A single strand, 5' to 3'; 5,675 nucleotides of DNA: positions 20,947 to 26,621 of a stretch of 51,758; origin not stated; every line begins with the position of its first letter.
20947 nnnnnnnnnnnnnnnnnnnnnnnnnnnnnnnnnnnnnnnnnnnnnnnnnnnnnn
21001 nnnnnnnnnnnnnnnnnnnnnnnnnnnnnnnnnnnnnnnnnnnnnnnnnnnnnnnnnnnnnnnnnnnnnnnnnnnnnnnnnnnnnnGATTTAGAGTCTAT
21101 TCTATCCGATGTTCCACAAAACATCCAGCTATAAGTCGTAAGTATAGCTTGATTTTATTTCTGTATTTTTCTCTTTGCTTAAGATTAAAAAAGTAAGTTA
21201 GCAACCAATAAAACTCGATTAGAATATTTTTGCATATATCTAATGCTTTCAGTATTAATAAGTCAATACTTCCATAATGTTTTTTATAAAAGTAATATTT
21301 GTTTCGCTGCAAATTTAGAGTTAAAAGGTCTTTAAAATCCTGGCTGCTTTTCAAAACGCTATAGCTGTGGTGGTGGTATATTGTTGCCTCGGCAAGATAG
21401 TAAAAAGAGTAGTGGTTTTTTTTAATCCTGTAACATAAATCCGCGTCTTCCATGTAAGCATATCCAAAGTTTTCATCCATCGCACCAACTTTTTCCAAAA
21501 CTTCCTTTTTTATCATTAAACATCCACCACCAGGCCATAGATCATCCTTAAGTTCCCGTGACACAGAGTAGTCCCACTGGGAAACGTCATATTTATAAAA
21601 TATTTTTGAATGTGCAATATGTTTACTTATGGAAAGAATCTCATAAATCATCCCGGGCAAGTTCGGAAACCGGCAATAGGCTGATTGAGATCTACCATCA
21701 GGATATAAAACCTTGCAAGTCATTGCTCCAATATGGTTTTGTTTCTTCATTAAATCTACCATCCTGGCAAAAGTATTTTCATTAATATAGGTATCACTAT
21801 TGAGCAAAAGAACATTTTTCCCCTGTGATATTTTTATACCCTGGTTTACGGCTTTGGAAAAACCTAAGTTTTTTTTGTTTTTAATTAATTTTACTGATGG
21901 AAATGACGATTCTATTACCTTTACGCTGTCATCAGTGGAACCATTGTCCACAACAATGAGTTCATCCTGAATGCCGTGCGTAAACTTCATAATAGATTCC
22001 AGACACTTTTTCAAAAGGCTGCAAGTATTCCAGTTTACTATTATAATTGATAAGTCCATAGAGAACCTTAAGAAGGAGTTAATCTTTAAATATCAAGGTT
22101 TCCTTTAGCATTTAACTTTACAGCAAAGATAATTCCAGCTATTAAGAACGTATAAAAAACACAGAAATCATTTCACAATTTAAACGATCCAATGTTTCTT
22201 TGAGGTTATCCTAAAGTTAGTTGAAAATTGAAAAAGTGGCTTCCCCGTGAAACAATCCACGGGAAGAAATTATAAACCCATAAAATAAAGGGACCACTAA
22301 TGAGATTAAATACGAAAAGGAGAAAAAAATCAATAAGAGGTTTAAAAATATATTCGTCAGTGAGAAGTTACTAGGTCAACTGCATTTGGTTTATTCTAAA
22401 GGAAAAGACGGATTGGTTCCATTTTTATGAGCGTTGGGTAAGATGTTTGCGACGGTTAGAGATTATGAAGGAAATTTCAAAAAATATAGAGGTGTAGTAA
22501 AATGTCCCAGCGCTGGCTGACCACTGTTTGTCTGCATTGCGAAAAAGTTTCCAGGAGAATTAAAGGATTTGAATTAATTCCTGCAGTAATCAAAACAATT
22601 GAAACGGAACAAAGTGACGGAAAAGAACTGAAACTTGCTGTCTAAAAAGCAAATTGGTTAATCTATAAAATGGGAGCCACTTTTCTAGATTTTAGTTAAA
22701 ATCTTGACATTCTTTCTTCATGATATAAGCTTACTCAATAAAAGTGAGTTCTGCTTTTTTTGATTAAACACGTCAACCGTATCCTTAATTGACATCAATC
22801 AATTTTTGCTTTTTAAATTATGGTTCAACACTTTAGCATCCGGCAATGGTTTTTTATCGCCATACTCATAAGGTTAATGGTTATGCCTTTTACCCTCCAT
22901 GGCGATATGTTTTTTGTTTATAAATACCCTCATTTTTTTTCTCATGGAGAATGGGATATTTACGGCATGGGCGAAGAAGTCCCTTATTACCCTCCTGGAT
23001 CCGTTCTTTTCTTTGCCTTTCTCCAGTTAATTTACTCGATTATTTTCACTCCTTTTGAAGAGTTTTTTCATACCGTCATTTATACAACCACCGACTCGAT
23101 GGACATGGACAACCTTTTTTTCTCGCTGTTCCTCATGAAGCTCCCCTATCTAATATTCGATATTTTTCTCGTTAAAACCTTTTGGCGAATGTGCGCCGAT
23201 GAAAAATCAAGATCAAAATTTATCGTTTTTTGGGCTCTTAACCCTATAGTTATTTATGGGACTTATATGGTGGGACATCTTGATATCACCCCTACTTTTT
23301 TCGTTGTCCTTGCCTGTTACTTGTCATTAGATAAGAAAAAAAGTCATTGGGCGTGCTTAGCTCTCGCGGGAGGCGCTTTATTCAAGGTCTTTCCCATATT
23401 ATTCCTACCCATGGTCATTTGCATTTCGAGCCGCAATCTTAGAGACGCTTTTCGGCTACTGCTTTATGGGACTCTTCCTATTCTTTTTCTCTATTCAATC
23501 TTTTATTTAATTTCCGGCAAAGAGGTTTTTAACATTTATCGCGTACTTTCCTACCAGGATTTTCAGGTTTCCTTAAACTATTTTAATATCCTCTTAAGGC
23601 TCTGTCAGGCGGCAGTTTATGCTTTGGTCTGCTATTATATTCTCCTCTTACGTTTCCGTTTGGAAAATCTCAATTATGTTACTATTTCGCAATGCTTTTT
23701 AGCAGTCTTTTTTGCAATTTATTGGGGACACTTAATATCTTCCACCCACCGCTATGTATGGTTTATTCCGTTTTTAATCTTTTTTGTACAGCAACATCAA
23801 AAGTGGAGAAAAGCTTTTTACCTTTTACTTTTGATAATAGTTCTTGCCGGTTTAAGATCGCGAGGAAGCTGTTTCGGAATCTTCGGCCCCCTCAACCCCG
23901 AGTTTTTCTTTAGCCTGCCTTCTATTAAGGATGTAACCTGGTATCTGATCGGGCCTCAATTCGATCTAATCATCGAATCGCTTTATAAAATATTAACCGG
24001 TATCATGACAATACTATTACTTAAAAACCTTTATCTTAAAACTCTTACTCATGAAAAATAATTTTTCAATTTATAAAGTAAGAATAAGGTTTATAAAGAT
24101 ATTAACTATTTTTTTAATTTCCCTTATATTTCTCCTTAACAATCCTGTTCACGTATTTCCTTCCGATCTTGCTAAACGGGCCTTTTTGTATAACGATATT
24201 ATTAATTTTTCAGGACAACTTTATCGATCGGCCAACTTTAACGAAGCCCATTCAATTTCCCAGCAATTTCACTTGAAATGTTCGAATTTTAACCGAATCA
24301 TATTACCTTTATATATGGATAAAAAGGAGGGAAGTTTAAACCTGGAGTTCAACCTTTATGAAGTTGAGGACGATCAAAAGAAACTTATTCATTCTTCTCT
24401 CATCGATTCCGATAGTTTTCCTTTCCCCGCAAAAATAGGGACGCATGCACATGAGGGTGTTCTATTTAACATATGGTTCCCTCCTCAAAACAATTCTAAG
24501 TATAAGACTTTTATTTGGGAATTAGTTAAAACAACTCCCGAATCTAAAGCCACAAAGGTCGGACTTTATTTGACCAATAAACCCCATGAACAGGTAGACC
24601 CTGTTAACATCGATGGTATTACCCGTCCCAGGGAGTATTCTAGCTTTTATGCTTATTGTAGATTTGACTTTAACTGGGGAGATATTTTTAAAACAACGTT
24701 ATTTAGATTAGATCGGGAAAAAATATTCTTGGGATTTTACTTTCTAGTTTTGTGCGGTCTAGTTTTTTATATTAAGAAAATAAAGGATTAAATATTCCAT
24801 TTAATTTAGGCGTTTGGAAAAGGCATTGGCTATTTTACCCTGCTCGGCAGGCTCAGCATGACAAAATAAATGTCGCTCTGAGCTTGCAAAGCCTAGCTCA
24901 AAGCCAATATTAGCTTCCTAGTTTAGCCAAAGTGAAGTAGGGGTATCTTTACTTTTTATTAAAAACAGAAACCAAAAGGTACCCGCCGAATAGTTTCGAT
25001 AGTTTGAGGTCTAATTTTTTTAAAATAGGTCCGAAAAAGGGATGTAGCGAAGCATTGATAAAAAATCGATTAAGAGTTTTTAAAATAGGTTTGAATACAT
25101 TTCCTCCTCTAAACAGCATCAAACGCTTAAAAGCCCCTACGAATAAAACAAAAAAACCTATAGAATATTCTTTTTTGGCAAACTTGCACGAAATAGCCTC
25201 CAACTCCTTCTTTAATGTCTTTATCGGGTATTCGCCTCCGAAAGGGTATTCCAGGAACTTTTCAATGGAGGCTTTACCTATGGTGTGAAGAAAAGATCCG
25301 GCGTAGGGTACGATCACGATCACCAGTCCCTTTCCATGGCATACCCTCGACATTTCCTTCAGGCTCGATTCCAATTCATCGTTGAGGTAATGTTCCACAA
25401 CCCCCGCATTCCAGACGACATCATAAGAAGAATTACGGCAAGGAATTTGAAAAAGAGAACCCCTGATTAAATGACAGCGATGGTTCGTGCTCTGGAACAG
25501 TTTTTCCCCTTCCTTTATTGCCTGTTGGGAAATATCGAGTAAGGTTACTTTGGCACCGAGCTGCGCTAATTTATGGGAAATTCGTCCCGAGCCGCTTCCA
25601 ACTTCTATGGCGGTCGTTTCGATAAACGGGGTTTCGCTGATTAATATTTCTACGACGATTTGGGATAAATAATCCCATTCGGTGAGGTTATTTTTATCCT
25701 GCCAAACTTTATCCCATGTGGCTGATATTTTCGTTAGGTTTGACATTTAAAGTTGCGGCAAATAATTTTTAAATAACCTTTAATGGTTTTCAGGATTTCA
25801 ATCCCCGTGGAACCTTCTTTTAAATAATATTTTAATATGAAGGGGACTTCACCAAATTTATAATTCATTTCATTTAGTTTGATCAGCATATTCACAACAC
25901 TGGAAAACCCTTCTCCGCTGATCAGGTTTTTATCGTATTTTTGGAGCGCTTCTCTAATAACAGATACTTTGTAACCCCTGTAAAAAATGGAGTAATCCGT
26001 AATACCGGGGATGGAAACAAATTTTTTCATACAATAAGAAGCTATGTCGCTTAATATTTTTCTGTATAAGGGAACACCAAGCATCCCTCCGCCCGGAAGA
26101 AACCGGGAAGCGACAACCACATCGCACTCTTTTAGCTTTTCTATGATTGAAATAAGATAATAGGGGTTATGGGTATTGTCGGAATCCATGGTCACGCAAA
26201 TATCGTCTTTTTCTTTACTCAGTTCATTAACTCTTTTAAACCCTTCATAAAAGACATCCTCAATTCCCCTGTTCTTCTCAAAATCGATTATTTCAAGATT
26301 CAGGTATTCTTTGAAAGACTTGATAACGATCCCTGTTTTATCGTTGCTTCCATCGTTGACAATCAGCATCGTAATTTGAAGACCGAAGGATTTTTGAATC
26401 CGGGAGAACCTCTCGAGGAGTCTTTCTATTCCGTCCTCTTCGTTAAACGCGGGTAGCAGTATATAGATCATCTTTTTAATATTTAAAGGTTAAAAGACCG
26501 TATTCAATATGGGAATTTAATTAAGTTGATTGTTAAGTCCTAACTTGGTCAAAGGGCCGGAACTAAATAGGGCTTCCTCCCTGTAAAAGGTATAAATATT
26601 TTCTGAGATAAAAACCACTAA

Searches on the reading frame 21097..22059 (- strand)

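Call 10: search_protein_families(library=pfam, proteins=[window:21097-22059:-], max_evalue=0.001)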
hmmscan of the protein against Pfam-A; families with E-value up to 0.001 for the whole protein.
window:21097-22059:- (320 aa): 4 families
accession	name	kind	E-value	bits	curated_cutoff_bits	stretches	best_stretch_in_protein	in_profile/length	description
PF00535.33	Glycos_transf_2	-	1.4e-24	87.4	23.3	1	4-130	1-129/168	Glycosyl transferase family 2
PF13641.12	Glyco_tranf_2_3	-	5.9e-18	66.2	27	1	3-235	3-217/230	Glycosyltransferase like family 2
PF10111.15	Glyco_tranf_2_2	-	3.8e-13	50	27.3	1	31-236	29-223/276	Glycosyltransferase like family 2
PF13632.12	Glyco_trans_2_3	-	5.7e-08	33.3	27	1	166-258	62-142/198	Glycosyl transferase family group 2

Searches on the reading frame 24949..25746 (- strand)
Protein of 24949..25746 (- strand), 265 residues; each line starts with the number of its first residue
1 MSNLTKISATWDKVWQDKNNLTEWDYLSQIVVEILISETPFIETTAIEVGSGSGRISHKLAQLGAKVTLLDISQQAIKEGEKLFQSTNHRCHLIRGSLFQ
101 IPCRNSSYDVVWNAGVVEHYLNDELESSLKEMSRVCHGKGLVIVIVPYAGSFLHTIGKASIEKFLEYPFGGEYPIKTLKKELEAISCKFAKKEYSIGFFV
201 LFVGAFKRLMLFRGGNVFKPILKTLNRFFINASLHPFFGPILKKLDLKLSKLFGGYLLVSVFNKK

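Call 10: search_protein_families(library=pfam, proteins=[window:24949-25746:-], max_evalue=0.001)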
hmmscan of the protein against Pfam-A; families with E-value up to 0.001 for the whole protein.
window:24949-25746:- (265 aa): 8 families
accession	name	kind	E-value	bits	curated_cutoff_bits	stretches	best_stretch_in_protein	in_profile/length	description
PF08241.18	Methyltransf_11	-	9.9e-17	61.8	21.2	1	48-144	2-95/95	Methyltransferase domain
PF13649.12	Methyltransf_25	-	4e-16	59.9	27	1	47-140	2-97/97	Methyltransferase domain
PF13847.12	Methyltransf_31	-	4.1e-12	46.4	27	1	44-148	5-113/145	Methyltransferase domain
PF08242.18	Methyltransf_12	-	5.6e-11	43.5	30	1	47-140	1-96/98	Methyltransferase domain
PF05891.18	Methyltransf_PK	-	1.7e-07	31.5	27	1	44-144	57-159/218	AdoMet dependent proline di-methyltransferase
PF05175.20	MTS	-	0.00022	21.4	23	1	24-110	16-101/170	Methyltransferase small domain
PF01209.24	Ubie_methyltran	-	0.0004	20.2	20.1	1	44-145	49-152/233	ubiE/COQ5 methyltransferase family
PF13489.12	Methyltransf_23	-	0.00062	20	27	1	46-150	26-122/164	Methyltransferase domain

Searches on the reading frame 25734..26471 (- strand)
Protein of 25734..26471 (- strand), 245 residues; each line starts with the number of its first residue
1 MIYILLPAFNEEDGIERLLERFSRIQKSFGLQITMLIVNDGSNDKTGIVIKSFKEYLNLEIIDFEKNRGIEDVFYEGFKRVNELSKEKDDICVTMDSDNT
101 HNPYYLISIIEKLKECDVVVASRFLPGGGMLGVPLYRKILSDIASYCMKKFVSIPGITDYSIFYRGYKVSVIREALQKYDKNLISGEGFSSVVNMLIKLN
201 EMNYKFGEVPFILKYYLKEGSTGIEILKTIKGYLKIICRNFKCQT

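Call 9: search_protein_families(library=pfam, proteins=[window:25734-26471:-], max_evalue=0.001)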
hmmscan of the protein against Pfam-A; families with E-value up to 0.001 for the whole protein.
window:25734-26471:- (245 aa): 1 family
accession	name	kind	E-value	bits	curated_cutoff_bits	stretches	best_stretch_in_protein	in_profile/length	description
PF00535.33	Glycos_transf_2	-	9.3e-18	65.2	23.3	1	4-173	2-165/168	Glycosyl transferase family 2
